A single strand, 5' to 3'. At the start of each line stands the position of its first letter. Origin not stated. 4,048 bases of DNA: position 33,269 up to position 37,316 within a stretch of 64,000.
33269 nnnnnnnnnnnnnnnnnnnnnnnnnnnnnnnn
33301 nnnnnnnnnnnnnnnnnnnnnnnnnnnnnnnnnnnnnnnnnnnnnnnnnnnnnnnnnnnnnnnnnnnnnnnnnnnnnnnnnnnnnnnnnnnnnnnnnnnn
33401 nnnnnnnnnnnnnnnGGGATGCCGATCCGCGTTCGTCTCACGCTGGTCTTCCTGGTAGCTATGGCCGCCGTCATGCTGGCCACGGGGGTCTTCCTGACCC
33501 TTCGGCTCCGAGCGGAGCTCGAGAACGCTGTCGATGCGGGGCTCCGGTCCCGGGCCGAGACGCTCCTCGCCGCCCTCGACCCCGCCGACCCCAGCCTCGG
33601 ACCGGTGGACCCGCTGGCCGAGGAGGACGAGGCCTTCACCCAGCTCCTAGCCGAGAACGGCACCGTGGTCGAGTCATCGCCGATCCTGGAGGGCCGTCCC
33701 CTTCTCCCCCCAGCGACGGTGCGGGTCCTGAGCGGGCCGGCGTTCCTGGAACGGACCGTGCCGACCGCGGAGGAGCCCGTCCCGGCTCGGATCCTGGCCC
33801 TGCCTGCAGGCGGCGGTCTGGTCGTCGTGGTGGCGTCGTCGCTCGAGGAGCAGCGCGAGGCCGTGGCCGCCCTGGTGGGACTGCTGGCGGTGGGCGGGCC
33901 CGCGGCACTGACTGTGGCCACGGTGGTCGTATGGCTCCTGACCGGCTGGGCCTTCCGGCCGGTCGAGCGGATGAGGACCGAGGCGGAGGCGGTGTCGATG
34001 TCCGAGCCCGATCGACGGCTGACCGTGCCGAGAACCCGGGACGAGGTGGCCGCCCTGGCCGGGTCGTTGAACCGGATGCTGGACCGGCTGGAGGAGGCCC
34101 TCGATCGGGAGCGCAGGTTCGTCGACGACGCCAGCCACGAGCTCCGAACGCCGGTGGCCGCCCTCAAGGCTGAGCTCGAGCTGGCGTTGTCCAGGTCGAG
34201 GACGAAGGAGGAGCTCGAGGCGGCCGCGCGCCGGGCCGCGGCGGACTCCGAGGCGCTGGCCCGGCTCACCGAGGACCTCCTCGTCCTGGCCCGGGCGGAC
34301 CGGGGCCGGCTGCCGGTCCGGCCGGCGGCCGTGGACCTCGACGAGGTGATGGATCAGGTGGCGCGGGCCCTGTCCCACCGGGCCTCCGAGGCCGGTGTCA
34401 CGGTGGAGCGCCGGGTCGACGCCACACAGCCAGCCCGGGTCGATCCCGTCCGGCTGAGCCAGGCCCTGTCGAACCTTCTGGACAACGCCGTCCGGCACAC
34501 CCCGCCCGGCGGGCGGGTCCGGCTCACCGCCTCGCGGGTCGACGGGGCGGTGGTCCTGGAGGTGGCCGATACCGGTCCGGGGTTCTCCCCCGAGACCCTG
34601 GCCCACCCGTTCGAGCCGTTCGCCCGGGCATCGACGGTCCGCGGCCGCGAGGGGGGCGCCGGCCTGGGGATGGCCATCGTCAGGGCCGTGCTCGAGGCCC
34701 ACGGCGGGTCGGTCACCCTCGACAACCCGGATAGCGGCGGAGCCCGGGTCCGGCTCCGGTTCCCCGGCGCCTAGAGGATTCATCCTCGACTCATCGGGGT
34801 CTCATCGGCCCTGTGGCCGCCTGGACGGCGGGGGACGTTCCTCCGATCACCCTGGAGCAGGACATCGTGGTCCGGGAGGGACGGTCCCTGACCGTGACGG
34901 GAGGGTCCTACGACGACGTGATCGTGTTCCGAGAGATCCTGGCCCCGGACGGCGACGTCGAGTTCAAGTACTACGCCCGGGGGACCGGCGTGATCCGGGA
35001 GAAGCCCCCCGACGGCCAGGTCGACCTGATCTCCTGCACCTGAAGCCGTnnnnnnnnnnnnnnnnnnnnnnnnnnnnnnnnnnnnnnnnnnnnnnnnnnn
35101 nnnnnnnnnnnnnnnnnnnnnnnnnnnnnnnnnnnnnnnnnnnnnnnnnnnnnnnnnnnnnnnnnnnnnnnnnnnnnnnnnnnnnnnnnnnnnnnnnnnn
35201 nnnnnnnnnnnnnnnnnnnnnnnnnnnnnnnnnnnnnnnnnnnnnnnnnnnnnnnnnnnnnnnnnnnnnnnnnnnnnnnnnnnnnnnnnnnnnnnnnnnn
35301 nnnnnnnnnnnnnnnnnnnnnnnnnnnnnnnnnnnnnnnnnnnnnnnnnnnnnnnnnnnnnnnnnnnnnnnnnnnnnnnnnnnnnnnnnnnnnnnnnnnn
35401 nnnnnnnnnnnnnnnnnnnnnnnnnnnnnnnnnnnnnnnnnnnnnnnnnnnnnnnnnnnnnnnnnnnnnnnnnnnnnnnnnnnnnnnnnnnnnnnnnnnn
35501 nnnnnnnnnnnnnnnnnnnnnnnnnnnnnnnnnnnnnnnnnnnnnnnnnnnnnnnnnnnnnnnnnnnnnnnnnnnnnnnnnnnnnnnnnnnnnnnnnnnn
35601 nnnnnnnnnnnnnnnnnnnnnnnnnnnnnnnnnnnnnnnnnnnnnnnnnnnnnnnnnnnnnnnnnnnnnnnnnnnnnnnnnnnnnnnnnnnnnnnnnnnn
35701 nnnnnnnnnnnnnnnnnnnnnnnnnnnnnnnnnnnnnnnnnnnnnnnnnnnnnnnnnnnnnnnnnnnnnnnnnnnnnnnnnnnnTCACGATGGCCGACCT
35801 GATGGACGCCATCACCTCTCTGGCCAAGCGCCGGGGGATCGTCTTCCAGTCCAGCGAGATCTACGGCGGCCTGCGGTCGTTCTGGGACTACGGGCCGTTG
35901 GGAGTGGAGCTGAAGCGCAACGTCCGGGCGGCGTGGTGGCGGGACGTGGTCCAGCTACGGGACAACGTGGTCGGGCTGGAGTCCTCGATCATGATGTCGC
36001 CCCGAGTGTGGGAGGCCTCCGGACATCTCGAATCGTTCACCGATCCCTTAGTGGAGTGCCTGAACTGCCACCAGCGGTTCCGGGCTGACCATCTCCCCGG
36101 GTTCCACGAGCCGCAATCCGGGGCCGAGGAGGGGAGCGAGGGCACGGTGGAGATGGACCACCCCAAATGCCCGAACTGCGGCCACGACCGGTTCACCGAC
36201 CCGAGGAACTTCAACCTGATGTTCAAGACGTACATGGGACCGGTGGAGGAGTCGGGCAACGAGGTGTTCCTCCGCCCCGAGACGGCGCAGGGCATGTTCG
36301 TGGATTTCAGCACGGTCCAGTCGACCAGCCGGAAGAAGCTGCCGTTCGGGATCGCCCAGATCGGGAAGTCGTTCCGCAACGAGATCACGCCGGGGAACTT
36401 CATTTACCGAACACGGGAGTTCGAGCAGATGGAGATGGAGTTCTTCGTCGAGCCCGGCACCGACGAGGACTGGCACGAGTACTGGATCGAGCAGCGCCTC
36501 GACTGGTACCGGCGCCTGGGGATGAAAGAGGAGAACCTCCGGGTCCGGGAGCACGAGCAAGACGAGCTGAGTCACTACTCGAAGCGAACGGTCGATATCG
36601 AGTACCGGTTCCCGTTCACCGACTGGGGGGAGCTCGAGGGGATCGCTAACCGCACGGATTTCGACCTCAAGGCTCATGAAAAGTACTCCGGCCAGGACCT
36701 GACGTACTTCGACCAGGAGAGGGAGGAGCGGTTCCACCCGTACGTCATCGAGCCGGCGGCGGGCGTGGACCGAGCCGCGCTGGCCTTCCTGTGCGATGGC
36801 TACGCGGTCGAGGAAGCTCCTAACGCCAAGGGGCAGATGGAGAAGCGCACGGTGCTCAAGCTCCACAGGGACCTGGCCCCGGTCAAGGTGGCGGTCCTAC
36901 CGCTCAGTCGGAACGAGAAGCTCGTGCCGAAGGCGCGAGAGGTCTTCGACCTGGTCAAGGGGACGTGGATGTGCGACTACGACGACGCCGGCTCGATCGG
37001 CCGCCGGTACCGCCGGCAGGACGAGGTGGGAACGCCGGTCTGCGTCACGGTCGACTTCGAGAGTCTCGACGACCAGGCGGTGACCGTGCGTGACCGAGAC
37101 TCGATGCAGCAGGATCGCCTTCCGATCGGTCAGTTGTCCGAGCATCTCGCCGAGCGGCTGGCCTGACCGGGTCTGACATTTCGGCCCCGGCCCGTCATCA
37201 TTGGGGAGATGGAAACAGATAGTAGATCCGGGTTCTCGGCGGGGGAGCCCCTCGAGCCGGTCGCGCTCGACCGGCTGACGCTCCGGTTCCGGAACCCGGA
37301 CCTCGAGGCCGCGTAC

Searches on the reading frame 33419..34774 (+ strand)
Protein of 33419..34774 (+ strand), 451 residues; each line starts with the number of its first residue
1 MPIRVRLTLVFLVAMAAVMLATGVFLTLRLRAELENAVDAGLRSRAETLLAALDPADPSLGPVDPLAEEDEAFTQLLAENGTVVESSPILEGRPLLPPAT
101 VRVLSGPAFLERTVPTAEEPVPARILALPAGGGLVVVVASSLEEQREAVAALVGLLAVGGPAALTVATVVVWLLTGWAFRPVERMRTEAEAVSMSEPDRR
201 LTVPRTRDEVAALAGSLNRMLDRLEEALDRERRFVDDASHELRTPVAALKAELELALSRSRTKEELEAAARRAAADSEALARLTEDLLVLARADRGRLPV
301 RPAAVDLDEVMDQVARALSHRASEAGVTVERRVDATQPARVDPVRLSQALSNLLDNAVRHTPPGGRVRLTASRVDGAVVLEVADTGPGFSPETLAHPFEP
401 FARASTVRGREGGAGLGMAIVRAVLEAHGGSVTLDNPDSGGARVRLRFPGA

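Call 58: search_protein_families(library=ncbifam, proteins=[window:33419-34774:+], max_evalue=1e-10)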
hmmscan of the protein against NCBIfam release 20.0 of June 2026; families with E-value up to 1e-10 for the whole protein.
window:33419-34774:+ (451 aa): 65 families (the best 25 are shown)
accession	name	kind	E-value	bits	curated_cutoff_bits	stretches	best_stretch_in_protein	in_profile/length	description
TIGR01386.1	cztS_silS_copS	subfamily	3.7e-74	250.4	292.55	1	3-449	4-457/457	heavy metal sensor histidine kinase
NF012163.2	BaeS_SmeS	equivalog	3.2e-52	178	500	1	162-449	172-457/457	sensor histidine kinase efflux regulator BaeS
NF033092.0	HK_WalK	equivalog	6.3e-46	157.1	725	1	227-449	367-593/594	cell wall metabolism sensor histidine kinase WalK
NF007837.0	PRK10549.1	equivalog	1.9e-45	155.4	603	1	164-449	174-457/466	envelope stress sensor histidine kinase BaeS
NF008312.0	PRK11100.1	equivalog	1.4e-43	149.4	356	1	162-449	190-473/477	two-component system sensor histidine kinase CreC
NF007345.0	PRK09835.1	subfamily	1.4e-42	145.9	423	1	170-443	201-473/482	Cu(+)/Ag(+) sensor histidine kinase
NF041735.1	hist_kin_RppB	equivalog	1.8e-42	145.7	400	1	230-447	215-436/438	two-component system sensor histidine kinase RppB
NF040691.1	MtrAB_MtrB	equivalog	2.8e-42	145.4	450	1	129-449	163-491/507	MtrAB system histidine kinase MtrB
NF007898.0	PRK10604.1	equivalog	1.1e-41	143.5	478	1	168-449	152-422/433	two-component system sensor histidine kinase RstB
TIGR02966.1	phoR_proteo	equivalog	1.2e-41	142.8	334.2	1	228-445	111-330/333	phosphate regulon sensor histidine kinase PhoR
NF046044.1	PnpS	equivalog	1.3e-41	142.9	400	1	233-449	172-390/390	two-component system histidine kinase PnpS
NF007664.1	PRK10337.1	equivalog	2.3e-41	141.9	475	1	134-447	134-441/442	quorum sensing histidine kinase QseC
NF045900.1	HisKinCpxALeg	equivalog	1.1e-37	129.9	800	1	163-449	161-450/451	two-component system sensor histidine kinase CpxA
NF007007.0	PRK09470.1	equivalog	1.5e-36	126.3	486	1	164-449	178-458/463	envelope stress sensor histidine kinase CpxA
NF008025.0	PRK10755.1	equivalog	1.9e-35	122.3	314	1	144-449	61-355/362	two-component system sensor histidine kinase PmrB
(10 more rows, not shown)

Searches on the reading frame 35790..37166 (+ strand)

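Call 58: search_protein_families(library=ncbifam, proteins=[window:35790-37166:+], max_evalue=1e-10)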
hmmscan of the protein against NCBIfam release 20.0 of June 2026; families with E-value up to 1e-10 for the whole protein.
window:35790-37166:+ (458 aa): 3 families
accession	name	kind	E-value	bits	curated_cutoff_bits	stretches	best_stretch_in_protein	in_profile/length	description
NF003211.1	PRK04173.1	equivalog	1.6e-201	670.1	312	1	5-452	1-453/454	glycine--tRNA ligase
TIGR00389.1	glyS_dimeric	equivalog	4.9e-152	507.4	243.3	3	5-240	3-239/565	glycine--tRNA ligase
NF011484.0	PRK14894.1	equivalog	2.3e-151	504.6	1050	3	124-341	104-336/539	glycine--tRNA ligase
